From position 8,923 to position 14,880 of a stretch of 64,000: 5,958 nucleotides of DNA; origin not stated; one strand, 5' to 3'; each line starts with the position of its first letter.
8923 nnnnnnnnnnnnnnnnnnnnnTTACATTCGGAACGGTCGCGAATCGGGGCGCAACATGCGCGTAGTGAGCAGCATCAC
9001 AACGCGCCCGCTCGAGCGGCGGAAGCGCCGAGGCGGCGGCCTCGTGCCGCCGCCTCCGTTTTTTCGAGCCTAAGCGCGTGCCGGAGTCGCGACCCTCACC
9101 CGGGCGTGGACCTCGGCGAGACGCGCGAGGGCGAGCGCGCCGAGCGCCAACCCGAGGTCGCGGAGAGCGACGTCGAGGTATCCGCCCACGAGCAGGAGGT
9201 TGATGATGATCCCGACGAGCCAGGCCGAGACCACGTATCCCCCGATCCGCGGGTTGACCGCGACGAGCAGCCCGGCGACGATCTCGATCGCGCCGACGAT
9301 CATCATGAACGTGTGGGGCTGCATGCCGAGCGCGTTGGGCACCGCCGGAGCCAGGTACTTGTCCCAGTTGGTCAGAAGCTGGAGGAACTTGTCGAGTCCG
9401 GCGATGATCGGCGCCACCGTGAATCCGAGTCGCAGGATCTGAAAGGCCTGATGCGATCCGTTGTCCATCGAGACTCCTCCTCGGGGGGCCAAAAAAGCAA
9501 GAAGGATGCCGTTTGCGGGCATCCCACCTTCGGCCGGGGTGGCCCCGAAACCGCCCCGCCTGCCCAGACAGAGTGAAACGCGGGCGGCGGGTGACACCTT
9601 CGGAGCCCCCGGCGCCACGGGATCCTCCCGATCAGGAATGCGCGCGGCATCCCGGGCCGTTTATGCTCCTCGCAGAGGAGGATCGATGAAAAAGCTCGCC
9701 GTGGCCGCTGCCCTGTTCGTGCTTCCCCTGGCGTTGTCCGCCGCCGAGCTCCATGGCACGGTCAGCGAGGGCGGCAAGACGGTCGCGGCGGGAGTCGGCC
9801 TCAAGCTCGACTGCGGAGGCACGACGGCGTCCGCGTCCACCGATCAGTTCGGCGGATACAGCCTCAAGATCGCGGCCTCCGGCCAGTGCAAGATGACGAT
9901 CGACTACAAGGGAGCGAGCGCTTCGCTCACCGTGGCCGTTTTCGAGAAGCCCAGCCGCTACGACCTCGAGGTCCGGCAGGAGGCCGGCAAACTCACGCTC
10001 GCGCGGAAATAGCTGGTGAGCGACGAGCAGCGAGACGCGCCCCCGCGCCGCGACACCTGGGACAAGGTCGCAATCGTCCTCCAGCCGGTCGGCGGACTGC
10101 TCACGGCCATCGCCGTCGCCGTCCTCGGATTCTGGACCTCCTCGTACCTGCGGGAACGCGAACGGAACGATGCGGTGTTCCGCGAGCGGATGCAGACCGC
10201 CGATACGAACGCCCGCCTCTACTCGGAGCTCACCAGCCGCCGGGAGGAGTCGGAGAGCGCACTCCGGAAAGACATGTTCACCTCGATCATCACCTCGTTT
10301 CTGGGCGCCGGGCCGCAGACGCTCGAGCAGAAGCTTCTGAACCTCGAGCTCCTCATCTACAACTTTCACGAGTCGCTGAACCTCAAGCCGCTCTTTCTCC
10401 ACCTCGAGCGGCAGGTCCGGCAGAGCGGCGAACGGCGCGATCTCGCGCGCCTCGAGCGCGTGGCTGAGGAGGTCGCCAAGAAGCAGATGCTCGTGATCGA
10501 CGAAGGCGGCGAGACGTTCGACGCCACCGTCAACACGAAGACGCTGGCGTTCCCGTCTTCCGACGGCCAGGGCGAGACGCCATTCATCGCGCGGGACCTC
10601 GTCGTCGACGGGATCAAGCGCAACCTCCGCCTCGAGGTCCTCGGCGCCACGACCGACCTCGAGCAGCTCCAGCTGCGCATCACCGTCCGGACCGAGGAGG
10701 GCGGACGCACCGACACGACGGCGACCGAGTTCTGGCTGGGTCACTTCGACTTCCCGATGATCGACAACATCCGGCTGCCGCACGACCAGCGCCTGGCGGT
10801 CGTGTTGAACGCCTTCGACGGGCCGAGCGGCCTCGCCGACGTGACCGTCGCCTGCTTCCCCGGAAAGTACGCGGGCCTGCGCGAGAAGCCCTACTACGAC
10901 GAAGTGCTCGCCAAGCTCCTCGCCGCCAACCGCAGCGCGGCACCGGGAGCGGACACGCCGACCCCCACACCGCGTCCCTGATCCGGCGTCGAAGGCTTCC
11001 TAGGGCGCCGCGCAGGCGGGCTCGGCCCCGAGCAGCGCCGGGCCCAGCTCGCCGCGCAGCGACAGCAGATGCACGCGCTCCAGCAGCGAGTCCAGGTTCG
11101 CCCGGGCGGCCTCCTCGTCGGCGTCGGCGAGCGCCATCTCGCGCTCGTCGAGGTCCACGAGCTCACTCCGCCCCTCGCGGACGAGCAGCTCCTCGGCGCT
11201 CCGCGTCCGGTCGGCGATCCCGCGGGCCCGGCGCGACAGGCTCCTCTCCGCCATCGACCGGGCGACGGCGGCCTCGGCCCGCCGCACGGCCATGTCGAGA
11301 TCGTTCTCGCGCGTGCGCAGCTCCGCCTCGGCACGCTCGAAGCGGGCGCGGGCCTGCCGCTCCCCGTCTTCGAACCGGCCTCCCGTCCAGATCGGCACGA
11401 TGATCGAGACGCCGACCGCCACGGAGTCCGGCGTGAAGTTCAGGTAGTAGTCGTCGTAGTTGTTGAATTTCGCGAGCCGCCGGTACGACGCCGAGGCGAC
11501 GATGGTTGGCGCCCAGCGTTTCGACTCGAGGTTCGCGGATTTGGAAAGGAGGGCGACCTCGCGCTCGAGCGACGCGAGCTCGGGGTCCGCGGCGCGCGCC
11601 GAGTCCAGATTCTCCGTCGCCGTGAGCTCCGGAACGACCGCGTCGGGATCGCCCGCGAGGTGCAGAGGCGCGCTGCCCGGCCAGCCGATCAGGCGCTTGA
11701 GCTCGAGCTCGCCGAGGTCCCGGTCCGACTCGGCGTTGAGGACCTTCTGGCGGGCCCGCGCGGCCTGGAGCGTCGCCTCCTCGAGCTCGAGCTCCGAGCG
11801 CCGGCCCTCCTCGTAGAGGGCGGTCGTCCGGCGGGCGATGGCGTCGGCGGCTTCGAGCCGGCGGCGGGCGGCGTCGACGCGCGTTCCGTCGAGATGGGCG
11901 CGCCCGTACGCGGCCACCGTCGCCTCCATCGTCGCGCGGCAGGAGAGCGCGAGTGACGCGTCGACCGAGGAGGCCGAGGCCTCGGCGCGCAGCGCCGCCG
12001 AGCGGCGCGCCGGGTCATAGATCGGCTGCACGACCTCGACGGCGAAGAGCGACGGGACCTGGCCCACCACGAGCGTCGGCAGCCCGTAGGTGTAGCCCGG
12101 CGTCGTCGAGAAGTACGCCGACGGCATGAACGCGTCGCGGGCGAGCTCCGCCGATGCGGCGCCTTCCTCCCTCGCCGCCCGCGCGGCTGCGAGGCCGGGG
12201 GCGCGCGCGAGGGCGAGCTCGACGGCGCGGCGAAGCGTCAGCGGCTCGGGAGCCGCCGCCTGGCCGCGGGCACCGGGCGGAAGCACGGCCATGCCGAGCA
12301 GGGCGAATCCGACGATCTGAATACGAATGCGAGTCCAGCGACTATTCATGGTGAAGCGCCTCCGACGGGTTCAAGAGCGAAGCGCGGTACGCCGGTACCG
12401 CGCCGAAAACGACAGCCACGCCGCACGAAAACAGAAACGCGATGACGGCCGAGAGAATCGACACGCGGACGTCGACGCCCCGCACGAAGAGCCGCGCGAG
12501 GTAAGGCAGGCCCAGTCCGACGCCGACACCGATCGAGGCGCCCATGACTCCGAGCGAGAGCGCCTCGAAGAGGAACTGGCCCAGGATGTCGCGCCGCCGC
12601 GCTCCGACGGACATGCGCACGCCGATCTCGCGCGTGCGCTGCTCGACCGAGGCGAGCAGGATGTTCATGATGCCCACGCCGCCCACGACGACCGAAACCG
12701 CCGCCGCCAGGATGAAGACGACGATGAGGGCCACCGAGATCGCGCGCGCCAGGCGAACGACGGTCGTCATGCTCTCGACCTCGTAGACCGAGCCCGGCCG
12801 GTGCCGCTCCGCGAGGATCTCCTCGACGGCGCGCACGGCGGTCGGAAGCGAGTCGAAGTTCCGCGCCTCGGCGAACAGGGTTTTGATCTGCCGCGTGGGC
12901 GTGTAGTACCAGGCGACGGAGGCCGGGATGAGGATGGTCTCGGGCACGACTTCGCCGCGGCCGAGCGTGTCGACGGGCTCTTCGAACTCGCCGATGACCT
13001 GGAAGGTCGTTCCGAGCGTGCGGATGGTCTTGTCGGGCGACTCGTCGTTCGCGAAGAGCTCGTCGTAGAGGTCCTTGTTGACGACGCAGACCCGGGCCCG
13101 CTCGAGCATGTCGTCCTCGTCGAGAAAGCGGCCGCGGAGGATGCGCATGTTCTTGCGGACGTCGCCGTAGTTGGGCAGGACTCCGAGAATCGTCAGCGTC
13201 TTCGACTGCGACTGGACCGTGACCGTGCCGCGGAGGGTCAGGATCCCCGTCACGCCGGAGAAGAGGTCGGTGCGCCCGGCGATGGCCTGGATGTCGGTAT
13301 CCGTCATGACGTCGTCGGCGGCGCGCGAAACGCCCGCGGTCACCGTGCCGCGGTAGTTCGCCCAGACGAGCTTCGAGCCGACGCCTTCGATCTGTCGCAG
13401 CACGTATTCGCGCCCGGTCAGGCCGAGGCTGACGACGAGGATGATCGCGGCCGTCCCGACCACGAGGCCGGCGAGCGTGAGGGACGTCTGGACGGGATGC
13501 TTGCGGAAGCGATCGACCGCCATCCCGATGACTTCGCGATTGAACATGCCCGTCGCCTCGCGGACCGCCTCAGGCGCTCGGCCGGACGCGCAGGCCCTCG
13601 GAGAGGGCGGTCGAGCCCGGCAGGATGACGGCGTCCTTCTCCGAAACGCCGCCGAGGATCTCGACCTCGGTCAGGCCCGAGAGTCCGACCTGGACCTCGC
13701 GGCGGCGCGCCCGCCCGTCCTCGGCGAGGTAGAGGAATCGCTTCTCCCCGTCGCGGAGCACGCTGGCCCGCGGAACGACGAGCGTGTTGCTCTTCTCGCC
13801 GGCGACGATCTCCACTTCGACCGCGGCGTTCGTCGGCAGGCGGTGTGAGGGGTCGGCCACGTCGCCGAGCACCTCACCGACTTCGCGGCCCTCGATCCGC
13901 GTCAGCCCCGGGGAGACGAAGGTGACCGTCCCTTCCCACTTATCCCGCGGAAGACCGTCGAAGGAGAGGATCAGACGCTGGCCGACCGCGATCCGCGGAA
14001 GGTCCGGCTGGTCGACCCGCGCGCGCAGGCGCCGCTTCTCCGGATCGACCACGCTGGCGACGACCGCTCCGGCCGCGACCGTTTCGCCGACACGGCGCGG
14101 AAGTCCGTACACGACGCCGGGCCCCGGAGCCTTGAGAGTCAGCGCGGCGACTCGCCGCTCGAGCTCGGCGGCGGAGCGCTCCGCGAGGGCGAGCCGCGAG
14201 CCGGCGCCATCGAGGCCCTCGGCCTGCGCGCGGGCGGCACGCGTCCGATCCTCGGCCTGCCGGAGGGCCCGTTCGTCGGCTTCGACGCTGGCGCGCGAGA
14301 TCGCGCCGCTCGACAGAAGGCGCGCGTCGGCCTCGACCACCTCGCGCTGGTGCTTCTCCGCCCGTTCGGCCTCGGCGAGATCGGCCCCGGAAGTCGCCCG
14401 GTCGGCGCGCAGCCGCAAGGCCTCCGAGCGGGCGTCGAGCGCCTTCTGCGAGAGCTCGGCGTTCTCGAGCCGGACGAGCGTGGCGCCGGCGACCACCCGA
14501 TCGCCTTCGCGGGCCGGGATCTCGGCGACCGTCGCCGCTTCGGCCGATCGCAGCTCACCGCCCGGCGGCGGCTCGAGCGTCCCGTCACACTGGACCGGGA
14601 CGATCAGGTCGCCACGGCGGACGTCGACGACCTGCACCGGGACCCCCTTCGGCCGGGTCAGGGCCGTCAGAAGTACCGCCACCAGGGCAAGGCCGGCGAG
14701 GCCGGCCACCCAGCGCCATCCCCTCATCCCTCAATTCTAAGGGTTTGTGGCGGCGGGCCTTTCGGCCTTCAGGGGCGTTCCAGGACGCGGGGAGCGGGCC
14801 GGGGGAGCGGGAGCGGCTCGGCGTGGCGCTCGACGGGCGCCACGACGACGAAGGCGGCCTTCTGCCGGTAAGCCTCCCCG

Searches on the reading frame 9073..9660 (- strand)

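Call 31: search_protein_families(library=pfam, proteins=[window:9073-9660:-], max_evalue=0.001)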
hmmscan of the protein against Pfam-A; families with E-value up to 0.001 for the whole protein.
window:9073-9660:- (196 aa): 1 family
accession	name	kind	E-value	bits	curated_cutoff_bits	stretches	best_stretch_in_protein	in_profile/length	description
PF07681.17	DoxX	-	0.00099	20.1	23.6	0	74-136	3-62/85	DoxX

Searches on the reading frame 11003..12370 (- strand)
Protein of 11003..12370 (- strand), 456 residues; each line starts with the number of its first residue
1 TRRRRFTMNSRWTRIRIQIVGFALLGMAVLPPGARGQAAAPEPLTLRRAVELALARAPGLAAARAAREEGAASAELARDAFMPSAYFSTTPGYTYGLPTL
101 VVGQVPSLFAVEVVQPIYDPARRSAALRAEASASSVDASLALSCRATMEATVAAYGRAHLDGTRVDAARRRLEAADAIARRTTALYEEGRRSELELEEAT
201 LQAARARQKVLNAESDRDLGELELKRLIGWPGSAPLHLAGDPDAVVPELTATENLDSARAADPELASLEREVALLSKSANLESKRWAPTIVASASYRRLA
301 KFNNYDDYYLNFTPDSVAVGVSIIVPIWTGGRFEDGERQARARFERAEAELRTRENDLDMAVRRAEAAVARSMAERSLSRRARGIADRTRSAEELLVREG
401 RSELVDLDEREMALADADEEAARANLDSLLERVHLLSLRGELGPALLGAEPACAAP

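Call 31: search_protein_families(library=pfam, proteins=[window:11003-12370:-], max_evalue=0.001)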
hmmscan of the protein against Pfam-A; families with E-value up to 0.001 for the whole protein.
window:11003-12370:- (456 aa): 1 family
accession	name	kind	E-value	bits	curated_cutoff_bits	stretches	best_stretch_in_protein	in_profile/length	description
PF02321.23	OEP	-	7.8e-37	127.3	22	2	48-229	3-187/187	Outer membrane efflux protein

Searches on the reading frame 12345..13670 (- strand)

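Call 31: search_protein_families(library=pfam, proteins=[window:12345-13670:-], max_evalue=0.001)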
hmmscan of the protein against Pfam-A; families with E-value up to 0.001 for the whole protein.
window:12345-13670:- (442 aa): 2 families
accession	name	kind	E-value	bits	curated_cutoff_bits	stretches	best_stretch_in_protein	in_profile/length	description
PF12704.14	MacB_PCD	-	8.4e-27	95.2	27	1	62-284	1-206/207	MacB-like periplasmic core domain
PF02687.27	FtsX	-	1.8e-17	63.9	25.5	1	321-434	2-119/120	FtsX-like permease C-terminal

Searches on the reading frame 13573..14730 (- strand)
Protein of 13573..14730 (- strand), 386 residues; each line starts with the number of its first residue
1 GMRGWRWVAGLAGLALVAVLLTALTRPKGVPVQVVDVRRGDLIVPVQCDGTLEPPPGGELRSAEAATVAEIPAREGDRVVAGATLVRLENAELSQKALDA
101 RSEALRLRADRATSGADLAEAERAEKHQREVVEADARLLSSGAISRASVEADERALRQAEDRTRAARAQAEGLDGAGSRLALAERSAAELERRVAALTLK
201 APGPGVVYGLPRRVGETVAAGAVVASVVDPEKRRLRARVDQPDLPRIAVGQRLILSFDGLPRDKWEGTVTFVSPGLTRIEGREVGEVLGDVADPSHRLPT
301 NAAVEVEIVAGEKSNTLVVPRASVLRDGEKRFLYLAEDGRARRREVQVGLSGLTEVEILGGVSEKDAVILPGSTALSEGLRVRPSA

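Call 31: search_protein_families(library=pfam, proteins=[window:13573-14730:-], max_evalue=0.001)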
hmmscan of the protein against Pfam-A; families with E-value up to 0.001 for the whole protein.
window:13573-14730:- (386 aa): 2 families
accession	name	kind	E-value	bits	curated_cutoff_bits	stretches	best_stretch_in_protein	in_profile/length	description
PF13437.12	HlyD_3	-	2.7e-13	51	22.2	1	198-278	1-82/106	HlyD family secretion protein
PF16576.10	HlyD_D23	-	6.5e-12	45.6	30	1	68-276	30-188/214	Barrel-sandwich domain of CusB or HlyD membrane-fusion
